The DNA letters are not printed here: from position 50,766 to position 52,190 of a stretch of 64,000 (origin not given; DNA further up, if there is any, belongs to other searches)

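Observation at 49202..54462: Compact five-gene coupled biosynthetic operon: KAS III-like, GT2, cytochrome P450, fatty acyl-AMP/CoA ligase, NAD-dependent epimerase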

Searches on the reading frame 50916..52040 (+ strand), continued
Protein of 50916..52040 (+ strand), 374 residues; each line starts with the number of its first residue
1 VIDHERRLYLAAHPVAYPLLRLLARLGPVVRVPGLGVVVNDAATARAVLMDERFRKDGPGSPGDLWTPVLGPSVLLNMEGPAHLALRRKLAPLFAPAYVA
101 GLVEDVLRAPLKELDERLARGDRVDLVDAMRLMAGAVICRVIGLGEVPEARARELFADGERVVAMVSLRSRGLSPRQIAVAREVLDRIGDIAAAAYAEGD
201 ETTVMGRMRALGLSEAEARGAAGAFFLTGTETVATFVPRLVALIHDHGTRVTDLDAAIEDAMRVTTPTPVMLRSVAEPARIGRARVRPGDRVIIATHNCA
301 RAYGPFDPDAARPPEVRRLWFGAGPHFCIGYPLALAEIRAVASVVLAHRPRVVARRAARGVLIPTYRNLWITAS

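Call 46: find_encoding_contigs(protein=P0473, flank=8000, max_places=1)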
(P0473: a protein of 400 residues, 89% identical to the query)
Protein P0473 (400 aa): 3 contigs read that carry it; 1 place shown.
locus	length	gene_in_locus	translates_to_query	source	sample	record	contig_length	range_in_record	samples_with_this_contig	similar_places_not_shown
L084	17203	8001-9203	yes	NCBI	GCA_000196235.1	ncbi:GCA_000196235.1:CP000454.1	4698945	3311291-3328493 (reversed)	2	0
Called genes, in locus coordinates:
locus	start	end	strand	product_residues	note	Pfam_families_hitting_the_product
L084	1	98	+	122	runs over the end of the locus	PF00238:Ribosomal_L14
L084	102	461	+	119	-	PF00467:KOW (faint), PF17136:ribosomal_L24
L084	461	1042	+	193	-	PF00281:Ribosomal_L5, PF00673:Ribosomal_L5_C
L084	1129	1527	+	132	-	PF00410:Ribosomal_S8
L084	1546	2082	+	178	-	PF00347:Ribosomal_L6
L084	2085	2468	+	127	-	PF00861:Ribosomal_L18p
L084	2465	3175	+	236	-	PF00333:Ribosomal_S5, PF03719:Ribosomal_S5_C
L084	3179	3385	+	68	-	PF00327:Ribosomal_L30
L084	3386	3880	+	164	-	PF00828:Ribosomal_L27A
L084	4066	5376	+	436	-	PF00344:SecY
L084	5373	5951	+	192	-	PF00406:ADK, PF13238:AAA_18, PF13671:AAA_33, PF13207:AAA_17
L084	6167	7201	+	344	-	PF00108:Thiolase_N (weak), PF08545:ACP_syn_III, PF08541:ACP_syn_III_C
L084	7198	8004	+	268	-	PF13641:Glyco_tranf_2_3, PF00535:Glycos_transf_2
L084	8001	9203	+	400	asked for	PF00067:p450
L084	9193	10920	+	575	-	PF00501:AMP-binding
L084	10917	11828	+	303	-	PF01370:Epimerase, PF04321:RmlD_sub_bind, PF01073:3Beta_HSD, PF07993:NAD_binding_4 (weak)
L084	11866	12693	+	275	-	PF00557:Peptidase_M24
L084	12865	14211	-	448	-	PF01547:SBP_bac_1, PF13416:SBP_bac_8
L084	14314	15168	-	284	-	PF00528:BPD_transp_1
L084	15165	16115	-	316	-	PF00528:BPD_transp_1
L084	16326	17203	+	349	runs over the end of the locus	PF03576:Peptidase_S58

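Call 47: find_encoding_contigs(protein=P0471, flank=8000, max_places=1)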
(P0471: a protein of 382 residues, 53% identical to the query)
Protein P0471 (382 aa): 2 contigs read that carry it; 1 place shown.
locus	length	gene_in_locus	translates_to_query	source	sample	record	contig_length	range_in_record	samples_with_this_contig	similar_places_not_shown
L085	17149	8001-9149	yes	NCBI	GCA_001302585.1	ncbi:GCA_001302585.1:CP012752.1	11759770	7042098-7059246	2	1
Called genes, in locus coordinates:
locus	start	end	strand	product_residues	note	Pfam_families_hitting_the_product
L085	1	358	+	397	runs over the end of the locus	PF07690:MFS_1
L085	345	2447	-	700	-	PF01757:Acyl_transf_3, PF19040:SGNH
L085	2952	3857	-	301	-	-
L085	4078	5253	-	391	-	PF20182:DUF6545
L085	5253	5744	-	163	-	-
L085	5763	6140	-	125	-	-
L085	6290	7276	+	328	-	PF00108:Thiolase_N (weak), PF08545:ACP_syn_III, PF08541:ACP_syn_III_C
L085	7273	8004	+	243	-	PF00535:Glycos_transf_2, PF13641:Glyco_tranf_2_3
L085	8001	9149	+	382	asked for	PF00067:p450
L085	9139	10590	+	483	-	PF00501:AMP-binding, PF13193:AMP-binding_C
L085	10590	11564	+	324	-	PF01370:Epimerase, PF04321:RmlD_sub_bind, PF16363:GDP_Man_Dehyd (faint), PF01073:3Beta_HSD, PF07993:NAD_binding_4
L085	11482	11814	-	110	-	PF13466:STAS_2, PF01740:STAS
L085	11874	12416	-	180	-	PF07336:ABATE (weak), PF11706:zf-CGNR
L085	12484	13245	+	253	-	PF08241:Methyltransf_11 (weak), PF08242:Methyltransf_12, PF13649:Methyltransf_25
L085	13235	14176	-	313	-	PF01965:DJ-1_PfpI, PF00165:HTH_AraC (faint), PF12833:HTH_18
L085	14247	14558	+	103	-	PF12973:Cupin_7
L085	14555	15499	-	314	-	PF08220:HTH_DeoR (weak), PF08279:HTH_11, PF13412:HTH_24 (weak), PF19187:HTH_PafC (faint), PF13280:WYL, PF25583:WCX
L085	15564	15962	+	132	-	PF01042:Ribonuc_L-PSP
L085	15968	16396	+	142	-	PF08327:AHSA1 (weak)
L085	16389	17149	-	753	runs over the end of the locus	PF03861:ANTAR, PF13185:GAF_2, PF08447:PAS_3, PF07228:SpoIIE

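Call 48: find_encoding_contigs(protein=P0488, flank=8000, max_places=1)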
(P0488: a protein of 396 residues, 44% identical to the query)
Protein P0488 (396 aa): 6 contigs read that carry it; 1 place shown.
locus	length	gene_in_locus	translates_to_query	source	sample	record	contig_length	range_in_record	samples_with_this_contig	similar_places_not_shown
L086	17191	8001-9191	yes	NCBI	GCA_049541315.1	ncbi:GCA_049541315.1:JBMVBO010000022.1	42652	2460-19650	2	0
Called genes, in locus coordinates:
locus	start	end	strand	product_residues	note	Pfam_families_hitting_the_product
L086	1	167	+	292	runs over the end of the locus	-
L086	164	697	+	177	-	-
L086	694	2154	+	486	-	PF13522:GATase_6, PF13537:GATase_7, PF00156:Pribosyltran (weak)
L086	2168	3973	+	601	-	PF00501:AMP-binding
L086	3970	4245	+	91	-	PF00550:PP-binding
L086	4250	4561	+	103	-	PF20116:DUF6506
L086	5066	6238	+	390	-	PF00067:p450 (faint)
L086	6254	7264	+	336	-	PF00108:Thiolase_N, PF08545:ACP_syn_III, PF08541:ACP_syn_III_C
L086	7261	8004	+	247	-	PF00535:Glycos_transf_2, PF10111:Glyco_tranf_2_2 (weak), PF13641:Glyco_tranf_2_3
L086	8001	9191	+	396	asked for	PF00067:p450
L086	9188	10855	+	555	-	PF00501:AMP-binding, PF13193:AMP-binding_C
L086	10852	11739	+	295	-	PF01370:Epimerase, PF04321:RmlD_sub_bind, PF16363:GDP_Man_Dehyd (faint), PF01073:3Beta_HSD, PF07993:NAD_binding_4 (weak)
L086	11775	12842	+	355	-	PF00586:AIRS, PF02769:AIRS_C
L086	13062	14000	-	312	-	PF26571:VldE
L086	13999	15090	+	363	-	PF04389:Peptidase_M28, PF01546:Peptidase_M20, PF07687:M20_dimer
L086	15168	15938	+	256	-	PF18306:LDcluster4, PF03641:Lysine_decarbox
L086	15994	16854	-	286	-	PF00809:Pterin_bind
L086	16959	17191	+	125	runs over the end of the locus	-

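Call 49: find_encoding_contigs(protein=P0492, flank=8000, max_places=1)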
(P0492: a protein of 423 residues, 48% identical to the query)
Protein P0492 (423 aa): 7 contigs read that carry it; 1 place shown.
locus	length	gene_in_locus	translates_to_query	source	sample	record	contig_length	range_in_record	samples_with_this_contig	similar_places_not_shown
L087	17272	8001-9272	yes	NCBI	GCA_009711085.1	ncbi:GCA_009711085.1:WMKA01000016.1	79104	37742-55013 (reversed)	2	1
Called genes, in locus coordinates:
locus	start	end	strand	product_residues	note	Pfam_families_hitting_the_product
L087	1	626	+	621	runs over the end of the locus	PF00920:ILVD_EDD_N, PF24877:ILV_EDD_C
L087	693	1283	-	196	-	-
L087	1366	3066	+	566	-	PF00920:ILVD_EDD_N, PF24877:ILV_EDD_C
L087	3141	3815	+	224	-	PF01329:Pterin_4a, PF18029:Glyoxalase_6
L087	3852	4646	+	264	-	-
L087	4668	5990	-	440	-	PF00067:p450 (weak)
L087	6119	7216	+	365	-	PF00108:Thiolase_N, PF08545:ACP_syn_III, PF08541:ACP_syn_III_C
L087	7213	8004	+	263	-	PF00535:Glycos_transf_2, PF13641:Glyco_tranf_2_3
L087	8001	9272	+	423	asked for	PF00067:p450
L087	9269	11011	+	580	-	PF00501:AMP-binding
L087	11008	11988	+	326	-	PF01073:3Beta_HSD, PF01370:Epimerase, PF04321:RmlD_sub_bind, PF07993:NAD_binding_4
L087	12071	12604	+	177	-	-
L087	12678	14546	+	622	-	PF00128:Alpha-amylase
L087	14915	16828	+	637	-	PF02776:TPP_enzyme_N, PF00205:TPP_enzyme_M, PF02775:TPP_enzyme_C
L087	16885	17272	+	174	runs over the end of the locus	PF01842:ACT, PF13291:ACT_4 (weak), PF22629:ACT_AHAS_ss, PF13710:ACT_5, PF10369:ALS_ss_C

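Call 53: search_solved_structures(query=A1, max_evalue=0.00001, show_alignments=1)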
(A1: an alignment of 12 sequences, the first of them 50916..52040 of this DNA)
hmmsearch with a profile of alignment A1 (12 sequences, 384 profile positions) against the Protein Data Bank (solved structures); distinct sequences matched with E-value up to 0.00001: 333 (the best 60 are shown).
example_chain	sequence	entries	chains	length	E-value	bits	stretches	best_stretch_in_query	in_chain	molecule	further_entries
7qan_AAA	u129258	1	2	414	2.9e-20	75.7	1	40-351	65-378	Cytochrome P450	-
5cje_A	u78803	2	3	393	6.5e-20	74.5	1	18-358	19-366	Cytochrome P450 hydroxylase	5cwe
9u5y_A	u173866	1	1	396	1e-19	73.9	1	39-358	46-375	Pentalenolactone synthase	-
8w7g_A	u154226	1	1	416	1.8e-19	73.1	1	39-354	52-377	Pentalenolactone synthase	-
9o35_A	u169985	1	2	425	1.9e-19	73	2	227-356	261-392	Cytochrome P-450 monooxygenase DoxA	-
9s7f_A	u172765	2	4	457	2.7e-19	72.5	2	227-356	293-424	Cytochrome P-450 monooxygenase DoxA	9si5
8vxi_A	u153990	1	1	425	3.7e-19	72.1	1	76-358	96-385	CYP125MRCA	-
8vxg_A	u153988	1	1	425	5.8e-19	71.4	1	76-355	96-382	CYP125MRCA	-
3wvs_A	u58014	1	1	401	2e-18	69.7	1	77-359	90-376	Putative monooxygenase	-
2z36_A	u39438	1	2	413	2.1e-18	69.5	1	14-358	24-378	Cytochrome P450 type compactin 3'',4''-hydroxylase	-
6f85_A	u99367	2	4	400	2.3e-18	69.4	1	77-358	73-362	Cytochrome P450 CYP260A1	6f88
5liv_A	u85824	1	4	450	2.6e-18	69.3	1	77-358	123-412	Cytochrome P450 CYP260A1,Cytochrome P450 CYP260A1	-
6f8a_A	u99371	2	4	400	2.7e-18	69.2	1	77-358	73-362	Cytochrome P450 CYP260A1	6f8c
9ln5_A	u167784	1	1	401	4.1e-18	68.6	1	77-359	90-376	Putative monooxygenase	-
3r9b_A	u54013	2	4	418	5.2e-18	68.3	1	73-347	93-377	CYTOCHROME P450 164A2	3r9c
7y97_A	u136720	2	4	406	5.3e-18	68.2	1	222-356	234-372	Cytochrome P450 monooxygenase YjiB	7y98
7y9o_A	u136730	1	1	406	7.8e-17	64.4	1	225-356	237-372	Cytochrome P450 monooxygenase YjiB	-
3tkt_A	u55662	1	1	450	1.4e-16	63.6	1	77-356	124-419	Cytochrome P450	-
3ejb_B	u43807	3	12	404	2.1e-16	63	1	75-358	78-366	Biotin biosynthesis cytochrome P450-like enzyme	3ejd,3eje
5l90_A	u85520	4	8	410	2.3e-16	62.9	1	71-357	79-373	Cytochrome P450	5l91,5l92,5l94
2jjn_A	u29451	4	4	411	2.5e-16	62.7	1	73-357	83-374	CYTOCHROME P450 113A1 | ERYTHROMYCIN B/D C-12 HYDROXYLASE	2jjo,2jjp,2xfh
4rm4_A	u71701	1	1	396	4.3e-16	62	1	72-356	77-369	Cytochrome P450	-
8yhn_A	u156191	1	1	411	1.8e-15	59.9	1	76-359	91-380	Cytochrome P450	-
8swl_A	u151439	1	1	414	2.9e-15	59.2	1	73-359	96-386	Cytochrome P450 105Q4 Cyp105Q4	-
8gue_A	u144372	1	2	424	6.1e-15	58.2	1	215-358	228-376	Cytochrome P450 monooxygenase PikC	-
2whw_A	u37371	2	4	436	6.7e-15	58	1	215-358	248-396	CYTOCHROME P450 MONOOXYGENASE | CYTOCHROME P450 HYDROXYLASE PIKC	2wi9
2vz7_A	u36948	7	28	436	6.7e-15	58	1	215-358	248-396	CYTOCHROME P450 MONOOXYGENASE | CYTOCHROME P450 HYDROXYLASE PIKC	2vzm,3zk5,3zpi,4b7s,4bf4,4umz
7xbm_A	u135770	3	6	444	7.3e-15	57.9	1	215-358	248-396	Cytochrome P450 monooxygenase PikC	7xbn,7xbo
2bvj_A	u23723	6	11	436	8.4e-15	57.7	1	215-358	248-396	CYTOCHROME P450 MONOOXYGENASE | CYTOCHROME P450 HYDROXYLASE PIKC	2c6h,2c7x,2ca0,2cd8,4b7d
4z5q_A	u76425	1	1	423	1.2e-14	57.2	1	45-356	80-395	Cytochrome P450 hydroxylase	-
6gmf_A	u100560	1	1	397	1.8e-14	56.6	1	18-356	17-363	Putative cytochrome P450 hydroxylase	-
5hiw_A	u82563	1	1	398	3e-14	55.9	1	43-358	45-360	Cytochrome P450 CYP260B1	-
8z9s_A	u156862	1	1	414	4.7e-14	55.3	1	78-352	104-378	Cytochrome P450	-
6a7i_A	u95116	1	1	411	7.2e-14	54.6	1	70-342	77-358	Cytochrome P450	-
7q9e_A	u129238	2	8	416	9.4e-14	54.3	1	223-356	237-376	Cytochrome P450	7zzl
4ggv_A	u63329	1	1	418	1.4e-13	53.7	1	46-359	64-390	Cytochrome P450 superfamily protein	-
8jnp_A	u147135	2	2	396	1.6e-13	53.5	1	75-358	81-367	Cytochrome P450 CftA | Cytochrome P450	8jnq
9ia1_B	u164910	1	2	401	2.5e-13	52.8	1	18-160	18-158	Cytochrome P450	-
4z5p_A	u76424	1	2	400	3e-13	52.6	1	31-356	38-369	Cytochrome P450 hydroxylase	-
8jnc_A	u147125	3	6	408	3.7e-13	52.3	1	77-356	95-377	Cytochrome P450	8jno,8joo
8hg9_A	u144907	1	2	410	4.3e-13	52.1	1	81-355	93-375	cytochrome P450 steroid hydroxylase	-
8jua_A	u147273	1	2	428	4.4e-13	52.1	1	77-356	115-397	Cytochrome P450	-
5li6_A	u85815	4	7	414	4.4e-13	52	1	71-363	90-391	Putative cytochrome P450 126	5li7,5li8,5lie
7ttb_A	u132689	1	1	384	5.5e-13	51.7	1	21-358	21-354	Putative cytochrome P450 hydroxylase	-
6a7j_A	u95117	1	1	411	5.6e-13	51.7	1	39-342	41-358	Cytochrome P450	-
8u09_A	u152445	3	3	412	7.2e-13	51.3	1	18-167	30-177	Cytochrome P450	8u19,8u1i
4yt3_A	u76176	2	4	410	7.7e-13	51.3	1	230-350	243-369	Cytochrome P450(MEG)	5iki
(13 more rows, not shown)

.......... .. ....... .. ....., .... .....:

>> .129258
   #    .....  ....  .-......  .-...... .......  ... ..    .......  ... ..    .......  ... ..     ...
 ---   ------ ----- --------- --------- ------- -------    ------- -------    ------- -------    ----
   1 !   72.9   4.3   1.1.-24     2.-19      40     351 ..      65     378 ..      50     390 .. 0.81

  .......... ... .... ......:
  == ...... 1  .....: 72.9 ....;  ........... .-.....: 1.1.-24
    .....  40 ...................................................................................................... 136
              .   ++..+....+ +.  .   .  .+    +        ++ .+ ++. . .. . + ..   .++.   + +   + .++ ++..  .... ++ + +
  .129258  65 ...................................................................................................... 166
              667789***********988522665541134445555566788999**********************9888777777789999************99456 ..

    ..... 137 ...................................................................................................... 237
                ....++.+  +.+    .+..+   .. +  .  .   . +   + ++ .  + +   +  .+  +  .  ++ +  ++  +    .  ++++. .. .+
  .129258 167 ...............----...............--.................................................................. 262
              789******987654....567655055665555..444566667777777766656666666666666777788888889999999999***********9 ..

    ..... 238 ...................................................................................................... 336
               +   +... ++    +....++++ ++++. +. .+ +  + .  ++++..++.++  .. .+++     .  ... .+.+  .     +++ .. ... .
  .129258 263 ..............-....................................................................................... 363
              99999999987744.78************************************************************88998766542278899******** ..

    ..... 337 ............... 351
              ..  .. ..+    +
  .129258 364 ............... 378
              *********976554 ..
